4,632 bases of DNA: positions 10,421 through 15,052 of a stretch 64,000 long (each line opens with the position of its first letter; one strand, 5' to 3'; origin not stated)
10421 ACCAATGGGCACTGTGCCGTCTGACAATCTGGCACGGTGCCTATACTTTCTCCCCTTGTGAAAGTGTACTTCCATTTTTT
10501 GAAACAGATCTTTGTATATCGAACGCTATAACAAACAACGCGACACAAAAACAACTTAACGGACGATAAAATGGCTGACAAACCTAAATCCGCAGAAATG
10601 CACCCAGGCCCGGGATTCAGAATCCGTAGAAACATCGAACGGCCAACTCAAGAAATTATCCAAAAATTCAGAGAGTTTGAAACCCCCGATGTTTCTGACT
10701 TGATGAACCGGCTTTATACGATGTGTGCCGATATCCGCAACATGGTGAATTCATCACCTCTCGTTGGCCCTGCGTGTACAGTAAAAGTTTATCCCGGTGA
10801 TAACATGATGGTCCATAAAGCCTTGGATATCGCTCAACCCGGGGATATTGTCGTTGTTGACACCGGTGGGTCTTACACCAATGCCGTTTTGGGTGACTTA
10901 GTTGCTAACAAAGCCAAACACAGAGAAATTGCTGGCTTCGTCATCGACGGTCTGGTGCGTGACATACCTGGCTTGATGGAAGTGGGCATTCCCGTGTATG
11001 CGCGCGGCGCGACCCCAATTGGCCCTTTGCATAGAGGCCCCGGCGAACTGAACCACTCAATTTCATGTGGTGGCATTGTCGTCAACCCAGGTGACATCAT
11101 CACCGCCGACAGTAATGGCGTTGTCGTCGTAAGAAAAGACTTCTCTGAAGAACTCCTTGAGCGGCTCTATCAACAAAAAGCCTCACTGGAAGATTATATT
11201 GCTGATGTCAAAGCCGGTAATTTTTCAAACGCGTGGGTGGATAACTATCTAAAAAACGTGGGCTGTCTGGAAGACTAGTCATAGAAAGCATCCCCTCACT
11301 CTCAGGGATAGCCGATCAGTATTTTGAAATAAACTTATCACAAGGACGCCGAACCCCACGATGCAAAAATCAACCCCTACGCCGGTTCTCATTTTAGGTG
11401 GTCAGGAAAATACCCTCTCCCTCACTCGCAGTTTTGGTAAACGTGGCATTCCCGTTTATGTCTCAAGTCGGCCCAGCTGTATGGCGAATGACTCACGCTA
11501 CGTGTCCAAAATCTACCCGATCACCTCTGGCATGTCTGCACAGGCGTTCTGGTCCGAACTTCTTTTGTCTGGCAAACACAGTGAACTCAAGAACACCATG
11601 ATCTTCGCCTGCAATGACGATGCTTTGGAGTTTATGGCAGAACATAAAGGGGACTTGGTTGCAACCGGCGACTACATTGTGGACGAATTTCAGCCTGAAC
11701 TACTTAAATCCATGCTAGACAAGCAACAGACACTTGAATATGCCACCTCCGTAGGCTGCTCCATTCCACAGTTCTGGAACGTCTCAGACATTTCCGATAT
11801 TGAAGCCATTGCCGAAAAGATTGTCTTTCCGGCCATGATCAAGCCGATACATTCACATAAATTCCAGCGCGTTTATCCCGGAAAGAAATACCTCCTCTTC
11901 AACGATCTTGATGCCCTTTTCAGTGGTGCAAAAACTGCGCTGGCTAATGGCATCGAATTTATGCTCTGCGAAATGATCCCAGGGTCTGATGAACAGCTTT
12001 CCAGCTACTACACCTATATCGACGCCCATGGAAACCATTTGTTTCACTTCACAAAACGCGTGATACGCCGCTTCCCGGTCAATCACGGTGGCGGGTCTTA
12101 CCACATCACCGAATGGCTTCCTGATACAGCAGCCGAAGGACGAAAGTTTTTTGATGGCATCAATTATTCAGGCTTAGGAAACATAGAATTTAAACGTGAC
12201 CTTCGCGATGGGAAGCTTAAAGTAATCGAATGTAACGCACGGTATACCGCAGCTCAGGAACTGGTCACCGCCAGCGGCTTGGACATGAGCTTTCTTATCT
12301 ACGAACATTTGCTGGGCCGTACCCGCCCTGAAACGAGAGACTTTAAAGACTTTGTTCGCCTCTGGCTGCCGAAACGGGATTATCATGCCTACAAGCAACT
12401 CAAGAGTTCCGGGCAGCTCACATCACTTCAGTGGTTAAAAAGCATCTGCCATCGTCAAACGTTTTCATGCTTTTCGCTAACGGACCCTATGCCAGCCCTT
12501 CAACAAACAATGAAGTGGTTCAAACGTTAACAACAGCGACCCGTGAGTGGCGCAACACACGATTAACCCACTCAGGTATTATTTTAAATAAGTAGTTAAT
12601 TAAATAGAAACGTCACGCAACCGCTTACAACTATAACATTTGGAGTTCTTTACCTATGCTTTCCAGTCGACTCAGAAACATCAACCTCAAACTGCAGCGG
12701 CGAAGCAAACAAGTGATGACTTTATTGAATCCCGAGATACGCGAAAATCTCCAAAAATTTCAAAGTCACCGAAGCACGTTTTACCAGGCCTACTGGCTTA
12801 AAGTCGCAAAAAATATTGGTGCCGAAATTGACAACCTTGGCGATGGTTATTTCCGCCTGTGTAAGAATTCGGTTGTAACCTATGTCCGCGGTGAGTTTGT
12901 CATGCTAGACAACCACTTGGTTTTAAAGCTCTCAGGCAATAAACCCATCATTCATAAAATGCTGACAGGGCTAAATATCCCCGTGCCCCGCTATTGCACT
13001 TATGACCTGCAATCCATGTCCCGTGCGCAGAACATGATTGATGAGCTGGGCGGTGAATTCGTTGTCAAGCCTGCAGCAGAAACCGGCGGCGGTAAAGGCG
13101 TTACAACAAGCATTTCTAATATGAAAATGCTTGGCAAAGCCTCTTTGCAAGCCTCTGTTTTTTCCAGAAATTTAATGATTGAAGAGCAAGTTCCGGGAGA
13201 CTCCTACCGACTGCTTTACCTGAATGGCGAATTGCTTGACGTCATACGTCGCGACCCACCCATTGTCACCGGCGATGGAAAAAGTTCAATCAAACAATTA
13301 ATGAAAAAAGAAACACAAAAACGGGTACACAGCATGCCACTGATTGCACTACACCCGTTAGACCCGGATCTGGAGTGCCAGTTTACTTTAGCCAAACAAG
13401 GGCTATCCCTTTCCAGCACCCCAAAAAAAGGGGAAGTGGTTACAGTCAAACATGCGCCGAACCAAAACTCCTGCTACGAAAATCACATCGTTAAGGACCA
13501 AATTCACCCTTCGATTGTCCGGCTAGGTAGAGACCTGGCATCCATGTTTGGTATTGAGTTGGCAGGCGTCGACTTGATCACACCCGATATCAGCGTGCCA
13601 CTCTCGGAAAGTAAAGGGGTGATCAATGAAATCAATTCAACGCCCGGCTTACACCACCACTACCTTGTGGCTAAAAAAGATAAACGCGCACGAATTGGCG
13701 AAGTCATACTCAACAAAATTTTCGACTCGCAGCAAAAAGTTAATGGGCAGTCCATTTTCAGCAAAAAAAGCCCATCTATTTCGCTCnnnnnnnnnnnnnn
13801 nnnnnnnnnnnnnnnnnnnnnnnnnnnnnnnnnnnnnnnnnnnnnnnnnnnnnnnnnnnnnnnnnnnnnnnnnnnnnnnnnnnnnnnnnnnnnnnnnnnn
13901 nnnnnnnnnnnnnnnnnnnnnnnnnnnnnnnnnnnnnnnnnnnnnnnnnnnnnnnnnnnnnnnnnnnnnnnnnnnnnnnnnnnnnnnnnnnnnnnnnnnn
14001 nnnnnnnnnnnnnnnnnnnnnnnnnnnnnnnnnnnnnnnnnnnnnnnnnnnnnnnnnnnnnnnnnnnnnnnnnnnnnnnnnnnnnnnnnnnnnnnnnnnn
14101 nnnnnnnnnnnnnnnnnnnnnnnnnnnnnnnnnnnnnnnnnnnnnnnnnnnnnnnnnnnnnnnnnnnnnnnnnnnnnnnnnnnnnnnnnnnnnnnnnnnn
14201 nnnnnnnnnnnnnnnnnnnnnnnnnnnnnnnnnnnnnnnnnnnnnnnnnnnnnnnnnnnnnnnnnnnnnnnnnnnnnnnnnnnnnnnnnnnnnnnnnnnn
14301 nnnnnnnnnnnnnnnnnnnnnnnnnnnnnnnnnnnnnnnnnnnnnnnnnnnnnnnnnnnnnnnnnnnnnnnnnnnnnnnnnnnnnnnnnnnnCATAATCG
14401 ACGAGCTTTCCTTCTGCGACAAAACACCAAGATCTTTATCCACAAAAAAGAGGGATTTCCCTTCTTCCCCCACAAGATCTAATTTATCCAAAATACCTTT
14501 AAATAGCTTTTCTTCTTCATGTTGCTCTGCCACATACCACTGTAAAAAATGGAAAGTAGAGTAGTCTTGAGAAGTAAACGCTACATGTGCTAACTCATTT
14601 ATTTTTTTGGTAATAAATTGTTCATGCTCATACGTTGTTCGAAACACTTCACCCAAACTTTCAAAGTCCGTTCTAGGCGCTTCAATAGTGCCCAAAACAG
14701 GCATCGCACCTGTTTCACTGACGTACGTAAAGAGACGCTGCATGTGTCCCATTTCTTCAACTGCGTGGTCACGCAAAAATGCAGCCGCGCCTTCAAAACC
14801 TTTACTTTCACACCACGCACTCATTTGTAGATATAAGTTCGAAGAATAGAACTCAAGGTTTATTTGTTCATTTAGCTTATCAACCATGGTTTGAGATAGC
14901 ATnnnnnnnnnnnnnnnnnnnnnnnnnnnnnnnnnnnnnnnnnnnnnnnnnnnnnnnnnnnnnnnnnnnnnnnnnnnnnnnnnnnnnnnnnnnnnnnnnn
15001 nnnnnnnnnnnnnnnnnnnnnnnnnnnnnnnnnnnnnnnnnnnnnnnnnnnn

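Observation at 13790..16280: IS graveyard: frameshifted IS256 remnant, an IS110/IS256 chimeric stub, and a stray copy of the tonB 3' end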

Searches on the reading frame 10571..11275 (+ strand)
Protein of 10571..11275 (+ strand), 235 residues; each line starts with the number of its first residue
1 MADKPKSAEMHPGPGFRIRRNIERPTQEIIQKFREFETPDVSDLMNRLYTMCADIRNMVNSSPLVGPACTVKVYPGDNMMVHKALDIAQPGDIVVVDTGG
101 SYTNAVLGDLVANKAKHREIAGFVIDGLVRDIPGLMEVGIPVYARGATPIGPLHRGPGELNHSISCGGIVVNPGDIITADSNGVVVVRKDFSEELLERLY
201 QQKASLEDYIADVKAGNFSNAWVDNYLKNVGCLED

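Call 40: search_protein_families(library=pfam, max_evalue=0.00001, proteins=[window:10571-11275:+])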
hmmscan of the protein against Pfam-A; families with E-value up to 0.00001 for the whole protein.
window:10571-11275:+ (235 aa): 1 family
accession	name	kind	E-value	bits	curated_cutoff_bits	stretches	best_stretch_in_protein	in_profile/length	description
PF03737.21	RraA-like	-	3.2e-47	161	24.5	1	38-186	1-152/152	Aldolase/RraA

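Call 42: find_encoding_contigs(protein=window:10571-11275:+, flank=10000, max_places=8)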
Protein window:10571-11275:+ (235 aa): 3 contigs read that carry it; 3 places shown.
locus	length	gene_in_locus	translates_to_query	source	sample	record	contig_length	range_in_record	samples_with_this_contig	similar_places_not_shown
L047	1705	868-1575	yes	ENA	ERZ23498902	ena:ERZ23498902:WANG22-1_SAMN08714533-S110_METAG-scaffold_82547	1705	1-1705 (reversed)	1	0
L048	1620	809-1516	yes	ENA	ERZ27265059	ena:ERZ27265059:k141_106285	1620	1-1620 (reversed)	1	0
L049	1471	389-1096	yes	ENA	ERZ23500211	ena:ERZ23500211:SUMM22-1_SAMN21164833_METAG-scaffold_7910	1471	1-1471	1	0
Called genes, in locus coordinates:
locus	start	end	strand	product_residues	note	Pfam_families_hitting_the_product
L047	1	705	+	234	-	?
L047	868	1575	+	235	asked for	PF03737:RraA-like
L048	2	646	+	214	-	?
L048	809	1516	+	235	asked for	PF03737:RraA-like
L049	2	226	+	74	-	?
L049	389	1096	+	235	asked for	PF03737:RraA-like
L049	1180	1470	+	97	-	?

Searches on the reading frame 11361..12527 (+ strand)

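Call 7: search_protein_families(library=pfam, max_evalue=0.1, proteins=[window:11361-12527:+])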
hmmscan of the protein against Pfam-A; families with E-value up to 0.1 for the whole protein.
window:11361-12527:+ (389 aa): 2 families
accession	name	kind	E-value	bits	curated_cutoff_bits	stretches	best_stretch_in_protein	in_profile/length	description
PF02786.22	CPSase_L_D2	-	0.00098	19.1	19.8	0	264-301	149-186/211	Carbamoyl-phosphate synthase L chain, ATP binding domain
PF15632.11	ATPgrasp_Ter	-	0.007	16.6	29.1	1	255-327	48-118/131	ATP-grasp in the biosynthetic pathway with Ter operon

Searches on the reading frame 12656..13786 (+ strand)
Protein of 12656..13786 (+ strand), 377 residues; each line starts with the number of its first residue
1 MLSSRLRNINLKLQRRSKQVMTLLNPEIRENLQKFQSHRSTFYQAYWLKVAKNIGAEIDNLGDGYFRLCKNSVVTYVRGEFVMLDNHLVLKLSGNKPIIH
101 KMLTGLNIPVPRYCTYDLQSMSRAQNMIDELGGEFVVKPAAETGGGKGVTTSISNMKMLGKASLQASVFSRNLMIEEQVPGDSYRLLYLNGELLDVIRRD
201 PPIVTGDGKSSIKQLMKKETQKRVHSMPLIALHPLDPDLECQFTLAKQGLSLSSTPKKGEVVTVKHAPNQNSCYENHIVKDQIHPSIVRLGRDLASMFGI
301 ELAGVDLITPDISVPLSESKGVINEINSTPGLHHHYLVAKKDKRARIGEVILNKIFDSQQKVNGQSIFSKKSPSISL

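Call 7: search_protein_families(library=pfam, max_evalue=0.1, proteins=[window:12656-13786:+])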
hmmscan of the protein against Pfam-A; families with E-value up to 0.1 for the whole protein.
window:12656-13786:+ (377 aa): 4 families
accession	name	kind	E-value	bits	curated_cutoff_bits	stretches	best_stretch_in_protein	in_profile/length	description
PF02222.28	ATP-grasp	-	0.00025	21.2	27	1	102-180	2-77/179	ATP-grasp domain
PF07478.18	Dala_Dala_lig_C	-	0.00049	20.1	24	0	105-182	4-84/204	D-ala D-ala ligase C-terminus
PF01071.24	GARS_A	-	0.042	14.1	27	1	95-183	2-93/194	Phosphoribosylglycinamide synthetase, ATP-grasp (A) domain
PF14397.11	ATPgrasp_ST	-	0.045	13.4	31.4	0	94-152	20-79/278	Sugar-transfer associated ATP-grasp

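Call 12: find_encoding_contigs(protein=window:12656-13786:+, flank=10000, max_places=8)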
Protein window:12656-13786:+ (377 aa): no gene with exactly this product is on record in the collection.

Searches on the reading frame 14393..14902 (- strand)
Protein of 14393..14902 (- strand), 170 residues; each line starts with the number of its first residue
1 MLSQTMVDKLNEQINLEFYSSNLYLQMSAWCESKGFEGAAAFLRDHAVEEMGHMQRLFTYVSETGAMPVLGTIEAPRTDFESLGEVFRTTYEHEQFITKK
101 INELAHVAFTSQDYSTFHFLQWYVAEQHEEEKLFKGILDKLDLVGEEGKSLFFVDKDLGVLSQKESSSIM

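Call 7: search_protein_families(library=pfam, max_evalue=0.1, proteins=[window:14393-14902:-])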
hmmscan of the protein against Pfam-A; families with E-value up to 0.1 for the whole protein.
window:14393-14902:- (170 aa): 3 families
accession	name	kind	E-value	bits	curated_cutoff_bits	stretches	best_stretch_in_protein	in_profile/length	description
PF00210.30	Ferritin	-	1.4e-41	142.2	24.5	1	8-143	2-141/142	Ferritin-like domain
PF02915.23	Rubrerythrin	-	0.022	15.6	22.8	1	10-81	3-73/137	Rubrerythrin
PF10568.15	Tom37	-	0.078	13.8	25.1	0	40-128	5-98/124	Outer mitochondrial membrane transport complex protein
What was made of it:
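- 14390..14902 (-): Intact FtnA-type ferritin gene of 170 aa. It is the only functional-looking gene inside the debris field. Pfam Ferritin 1.4e-41 (call 7).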

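Call 8: find_encoding_contigs(protein=window:14393-14902:-, flank=10000, max_places=8)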
Protein window:14393-14902:- (170 aa): 3 contigs read that carry it; 3 places shown.
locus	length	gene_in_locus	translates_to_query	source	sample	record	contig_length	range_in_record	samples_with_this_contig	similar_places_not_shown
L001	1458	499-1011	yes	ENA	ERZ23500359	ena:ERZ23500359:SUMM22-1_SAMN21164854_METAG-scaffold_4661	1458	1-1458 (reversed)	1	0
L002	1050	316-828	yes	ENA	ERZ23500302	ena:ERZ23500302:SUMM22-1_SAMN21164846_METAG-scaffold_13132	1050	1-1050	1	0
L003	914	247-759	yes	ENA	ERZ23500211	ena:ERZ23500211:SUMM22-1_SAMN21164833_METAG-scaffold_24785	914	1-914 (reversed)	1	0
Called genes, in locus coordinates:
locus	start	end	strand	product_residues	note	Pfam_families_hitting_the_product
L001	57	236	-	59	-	-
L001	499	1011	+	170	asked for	PF00210:Ferritin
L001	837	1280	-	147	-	PF00872:Transposase_mut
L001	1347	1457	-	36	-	?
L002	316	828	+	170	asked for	PF00210:Ferritin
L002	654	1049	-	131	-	?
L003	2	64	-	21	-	?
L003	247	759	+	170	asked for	PF00210:Ferritin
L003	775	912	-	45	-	?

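Call 74: search_solved_structures(query=window:14393-14902:-, max_evalue=1e-10)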
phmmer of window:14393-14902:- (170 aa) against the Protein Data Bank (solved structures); distinct sequences matched with E-value up to 1e-10: 55.
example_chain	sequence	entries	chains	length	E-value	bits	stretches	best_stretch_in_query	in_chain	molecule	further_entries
3qz3_A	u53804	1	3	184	6.3e-91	305.4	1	1-170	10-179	Ferritin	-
9bye_A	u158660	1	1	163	7.8e-69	233.6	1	3-161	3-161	Bacterial non-heme ferritin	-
1eum_A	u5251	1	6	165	1.8e-68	232.4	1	1-162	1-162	FERRITIN 1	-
4reu_A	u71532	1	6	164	4.5e-68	231.1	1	4-162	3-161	Ferritin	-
28yp_A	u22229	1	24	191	6.2e-68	230.7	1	3-162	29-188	Bacterial non-heme ferritin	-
28yq_A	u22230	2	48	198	7e-68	230.5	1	3-162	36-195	Bacterial non-heme ferritin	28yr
4ztt_A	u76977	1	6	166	1.1e-67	229.8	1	3-162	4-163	ferritin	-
4xgs_A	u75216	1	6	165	1.4e-66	226.3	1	3-162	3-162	Ferritin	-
1krq_A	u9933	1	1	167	1e-52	181.2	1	1-158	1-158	ferritin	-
3bve_A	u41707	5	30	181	2.4e-47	163.8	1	1-158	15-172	Ferritin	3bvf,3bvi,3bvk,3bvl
3egm_A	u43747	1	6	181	2.4e-47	163.8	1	1-158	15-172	Ferritin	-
5u1b_A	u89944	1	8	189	5.5e-47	162.6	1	1-158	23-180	MtrE protein,Ferritin chimera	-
5c6f_A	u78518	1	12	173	6.6e-46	159.1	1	1-158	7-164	Bacterial non-heme ferritin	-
25ho_A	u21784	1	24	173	7.6e-46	158.9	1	7-160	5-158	Bacterial non-heme ferritin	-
4cmy_A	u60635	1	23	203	4.7e-45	156.3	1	1-158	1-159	FERRITIN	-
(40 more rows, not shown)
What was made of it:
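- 14390..14902 (-): Full-length match to PDB 3qz3 at 6e-91 and to 1eum (call 74).
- On Bacterial non-haem ferritin (FtnA type): Residues 1-170 align to 3qz3 and residues 1-162 to E. coli FtnA 1eum (call 74).
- Checked: Ferritin at 14390-14902 (-) is full length (Pfam 1.4e-41, call 7; PDB 3qz3 at 6e-91 over residues 1-170, call 74).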
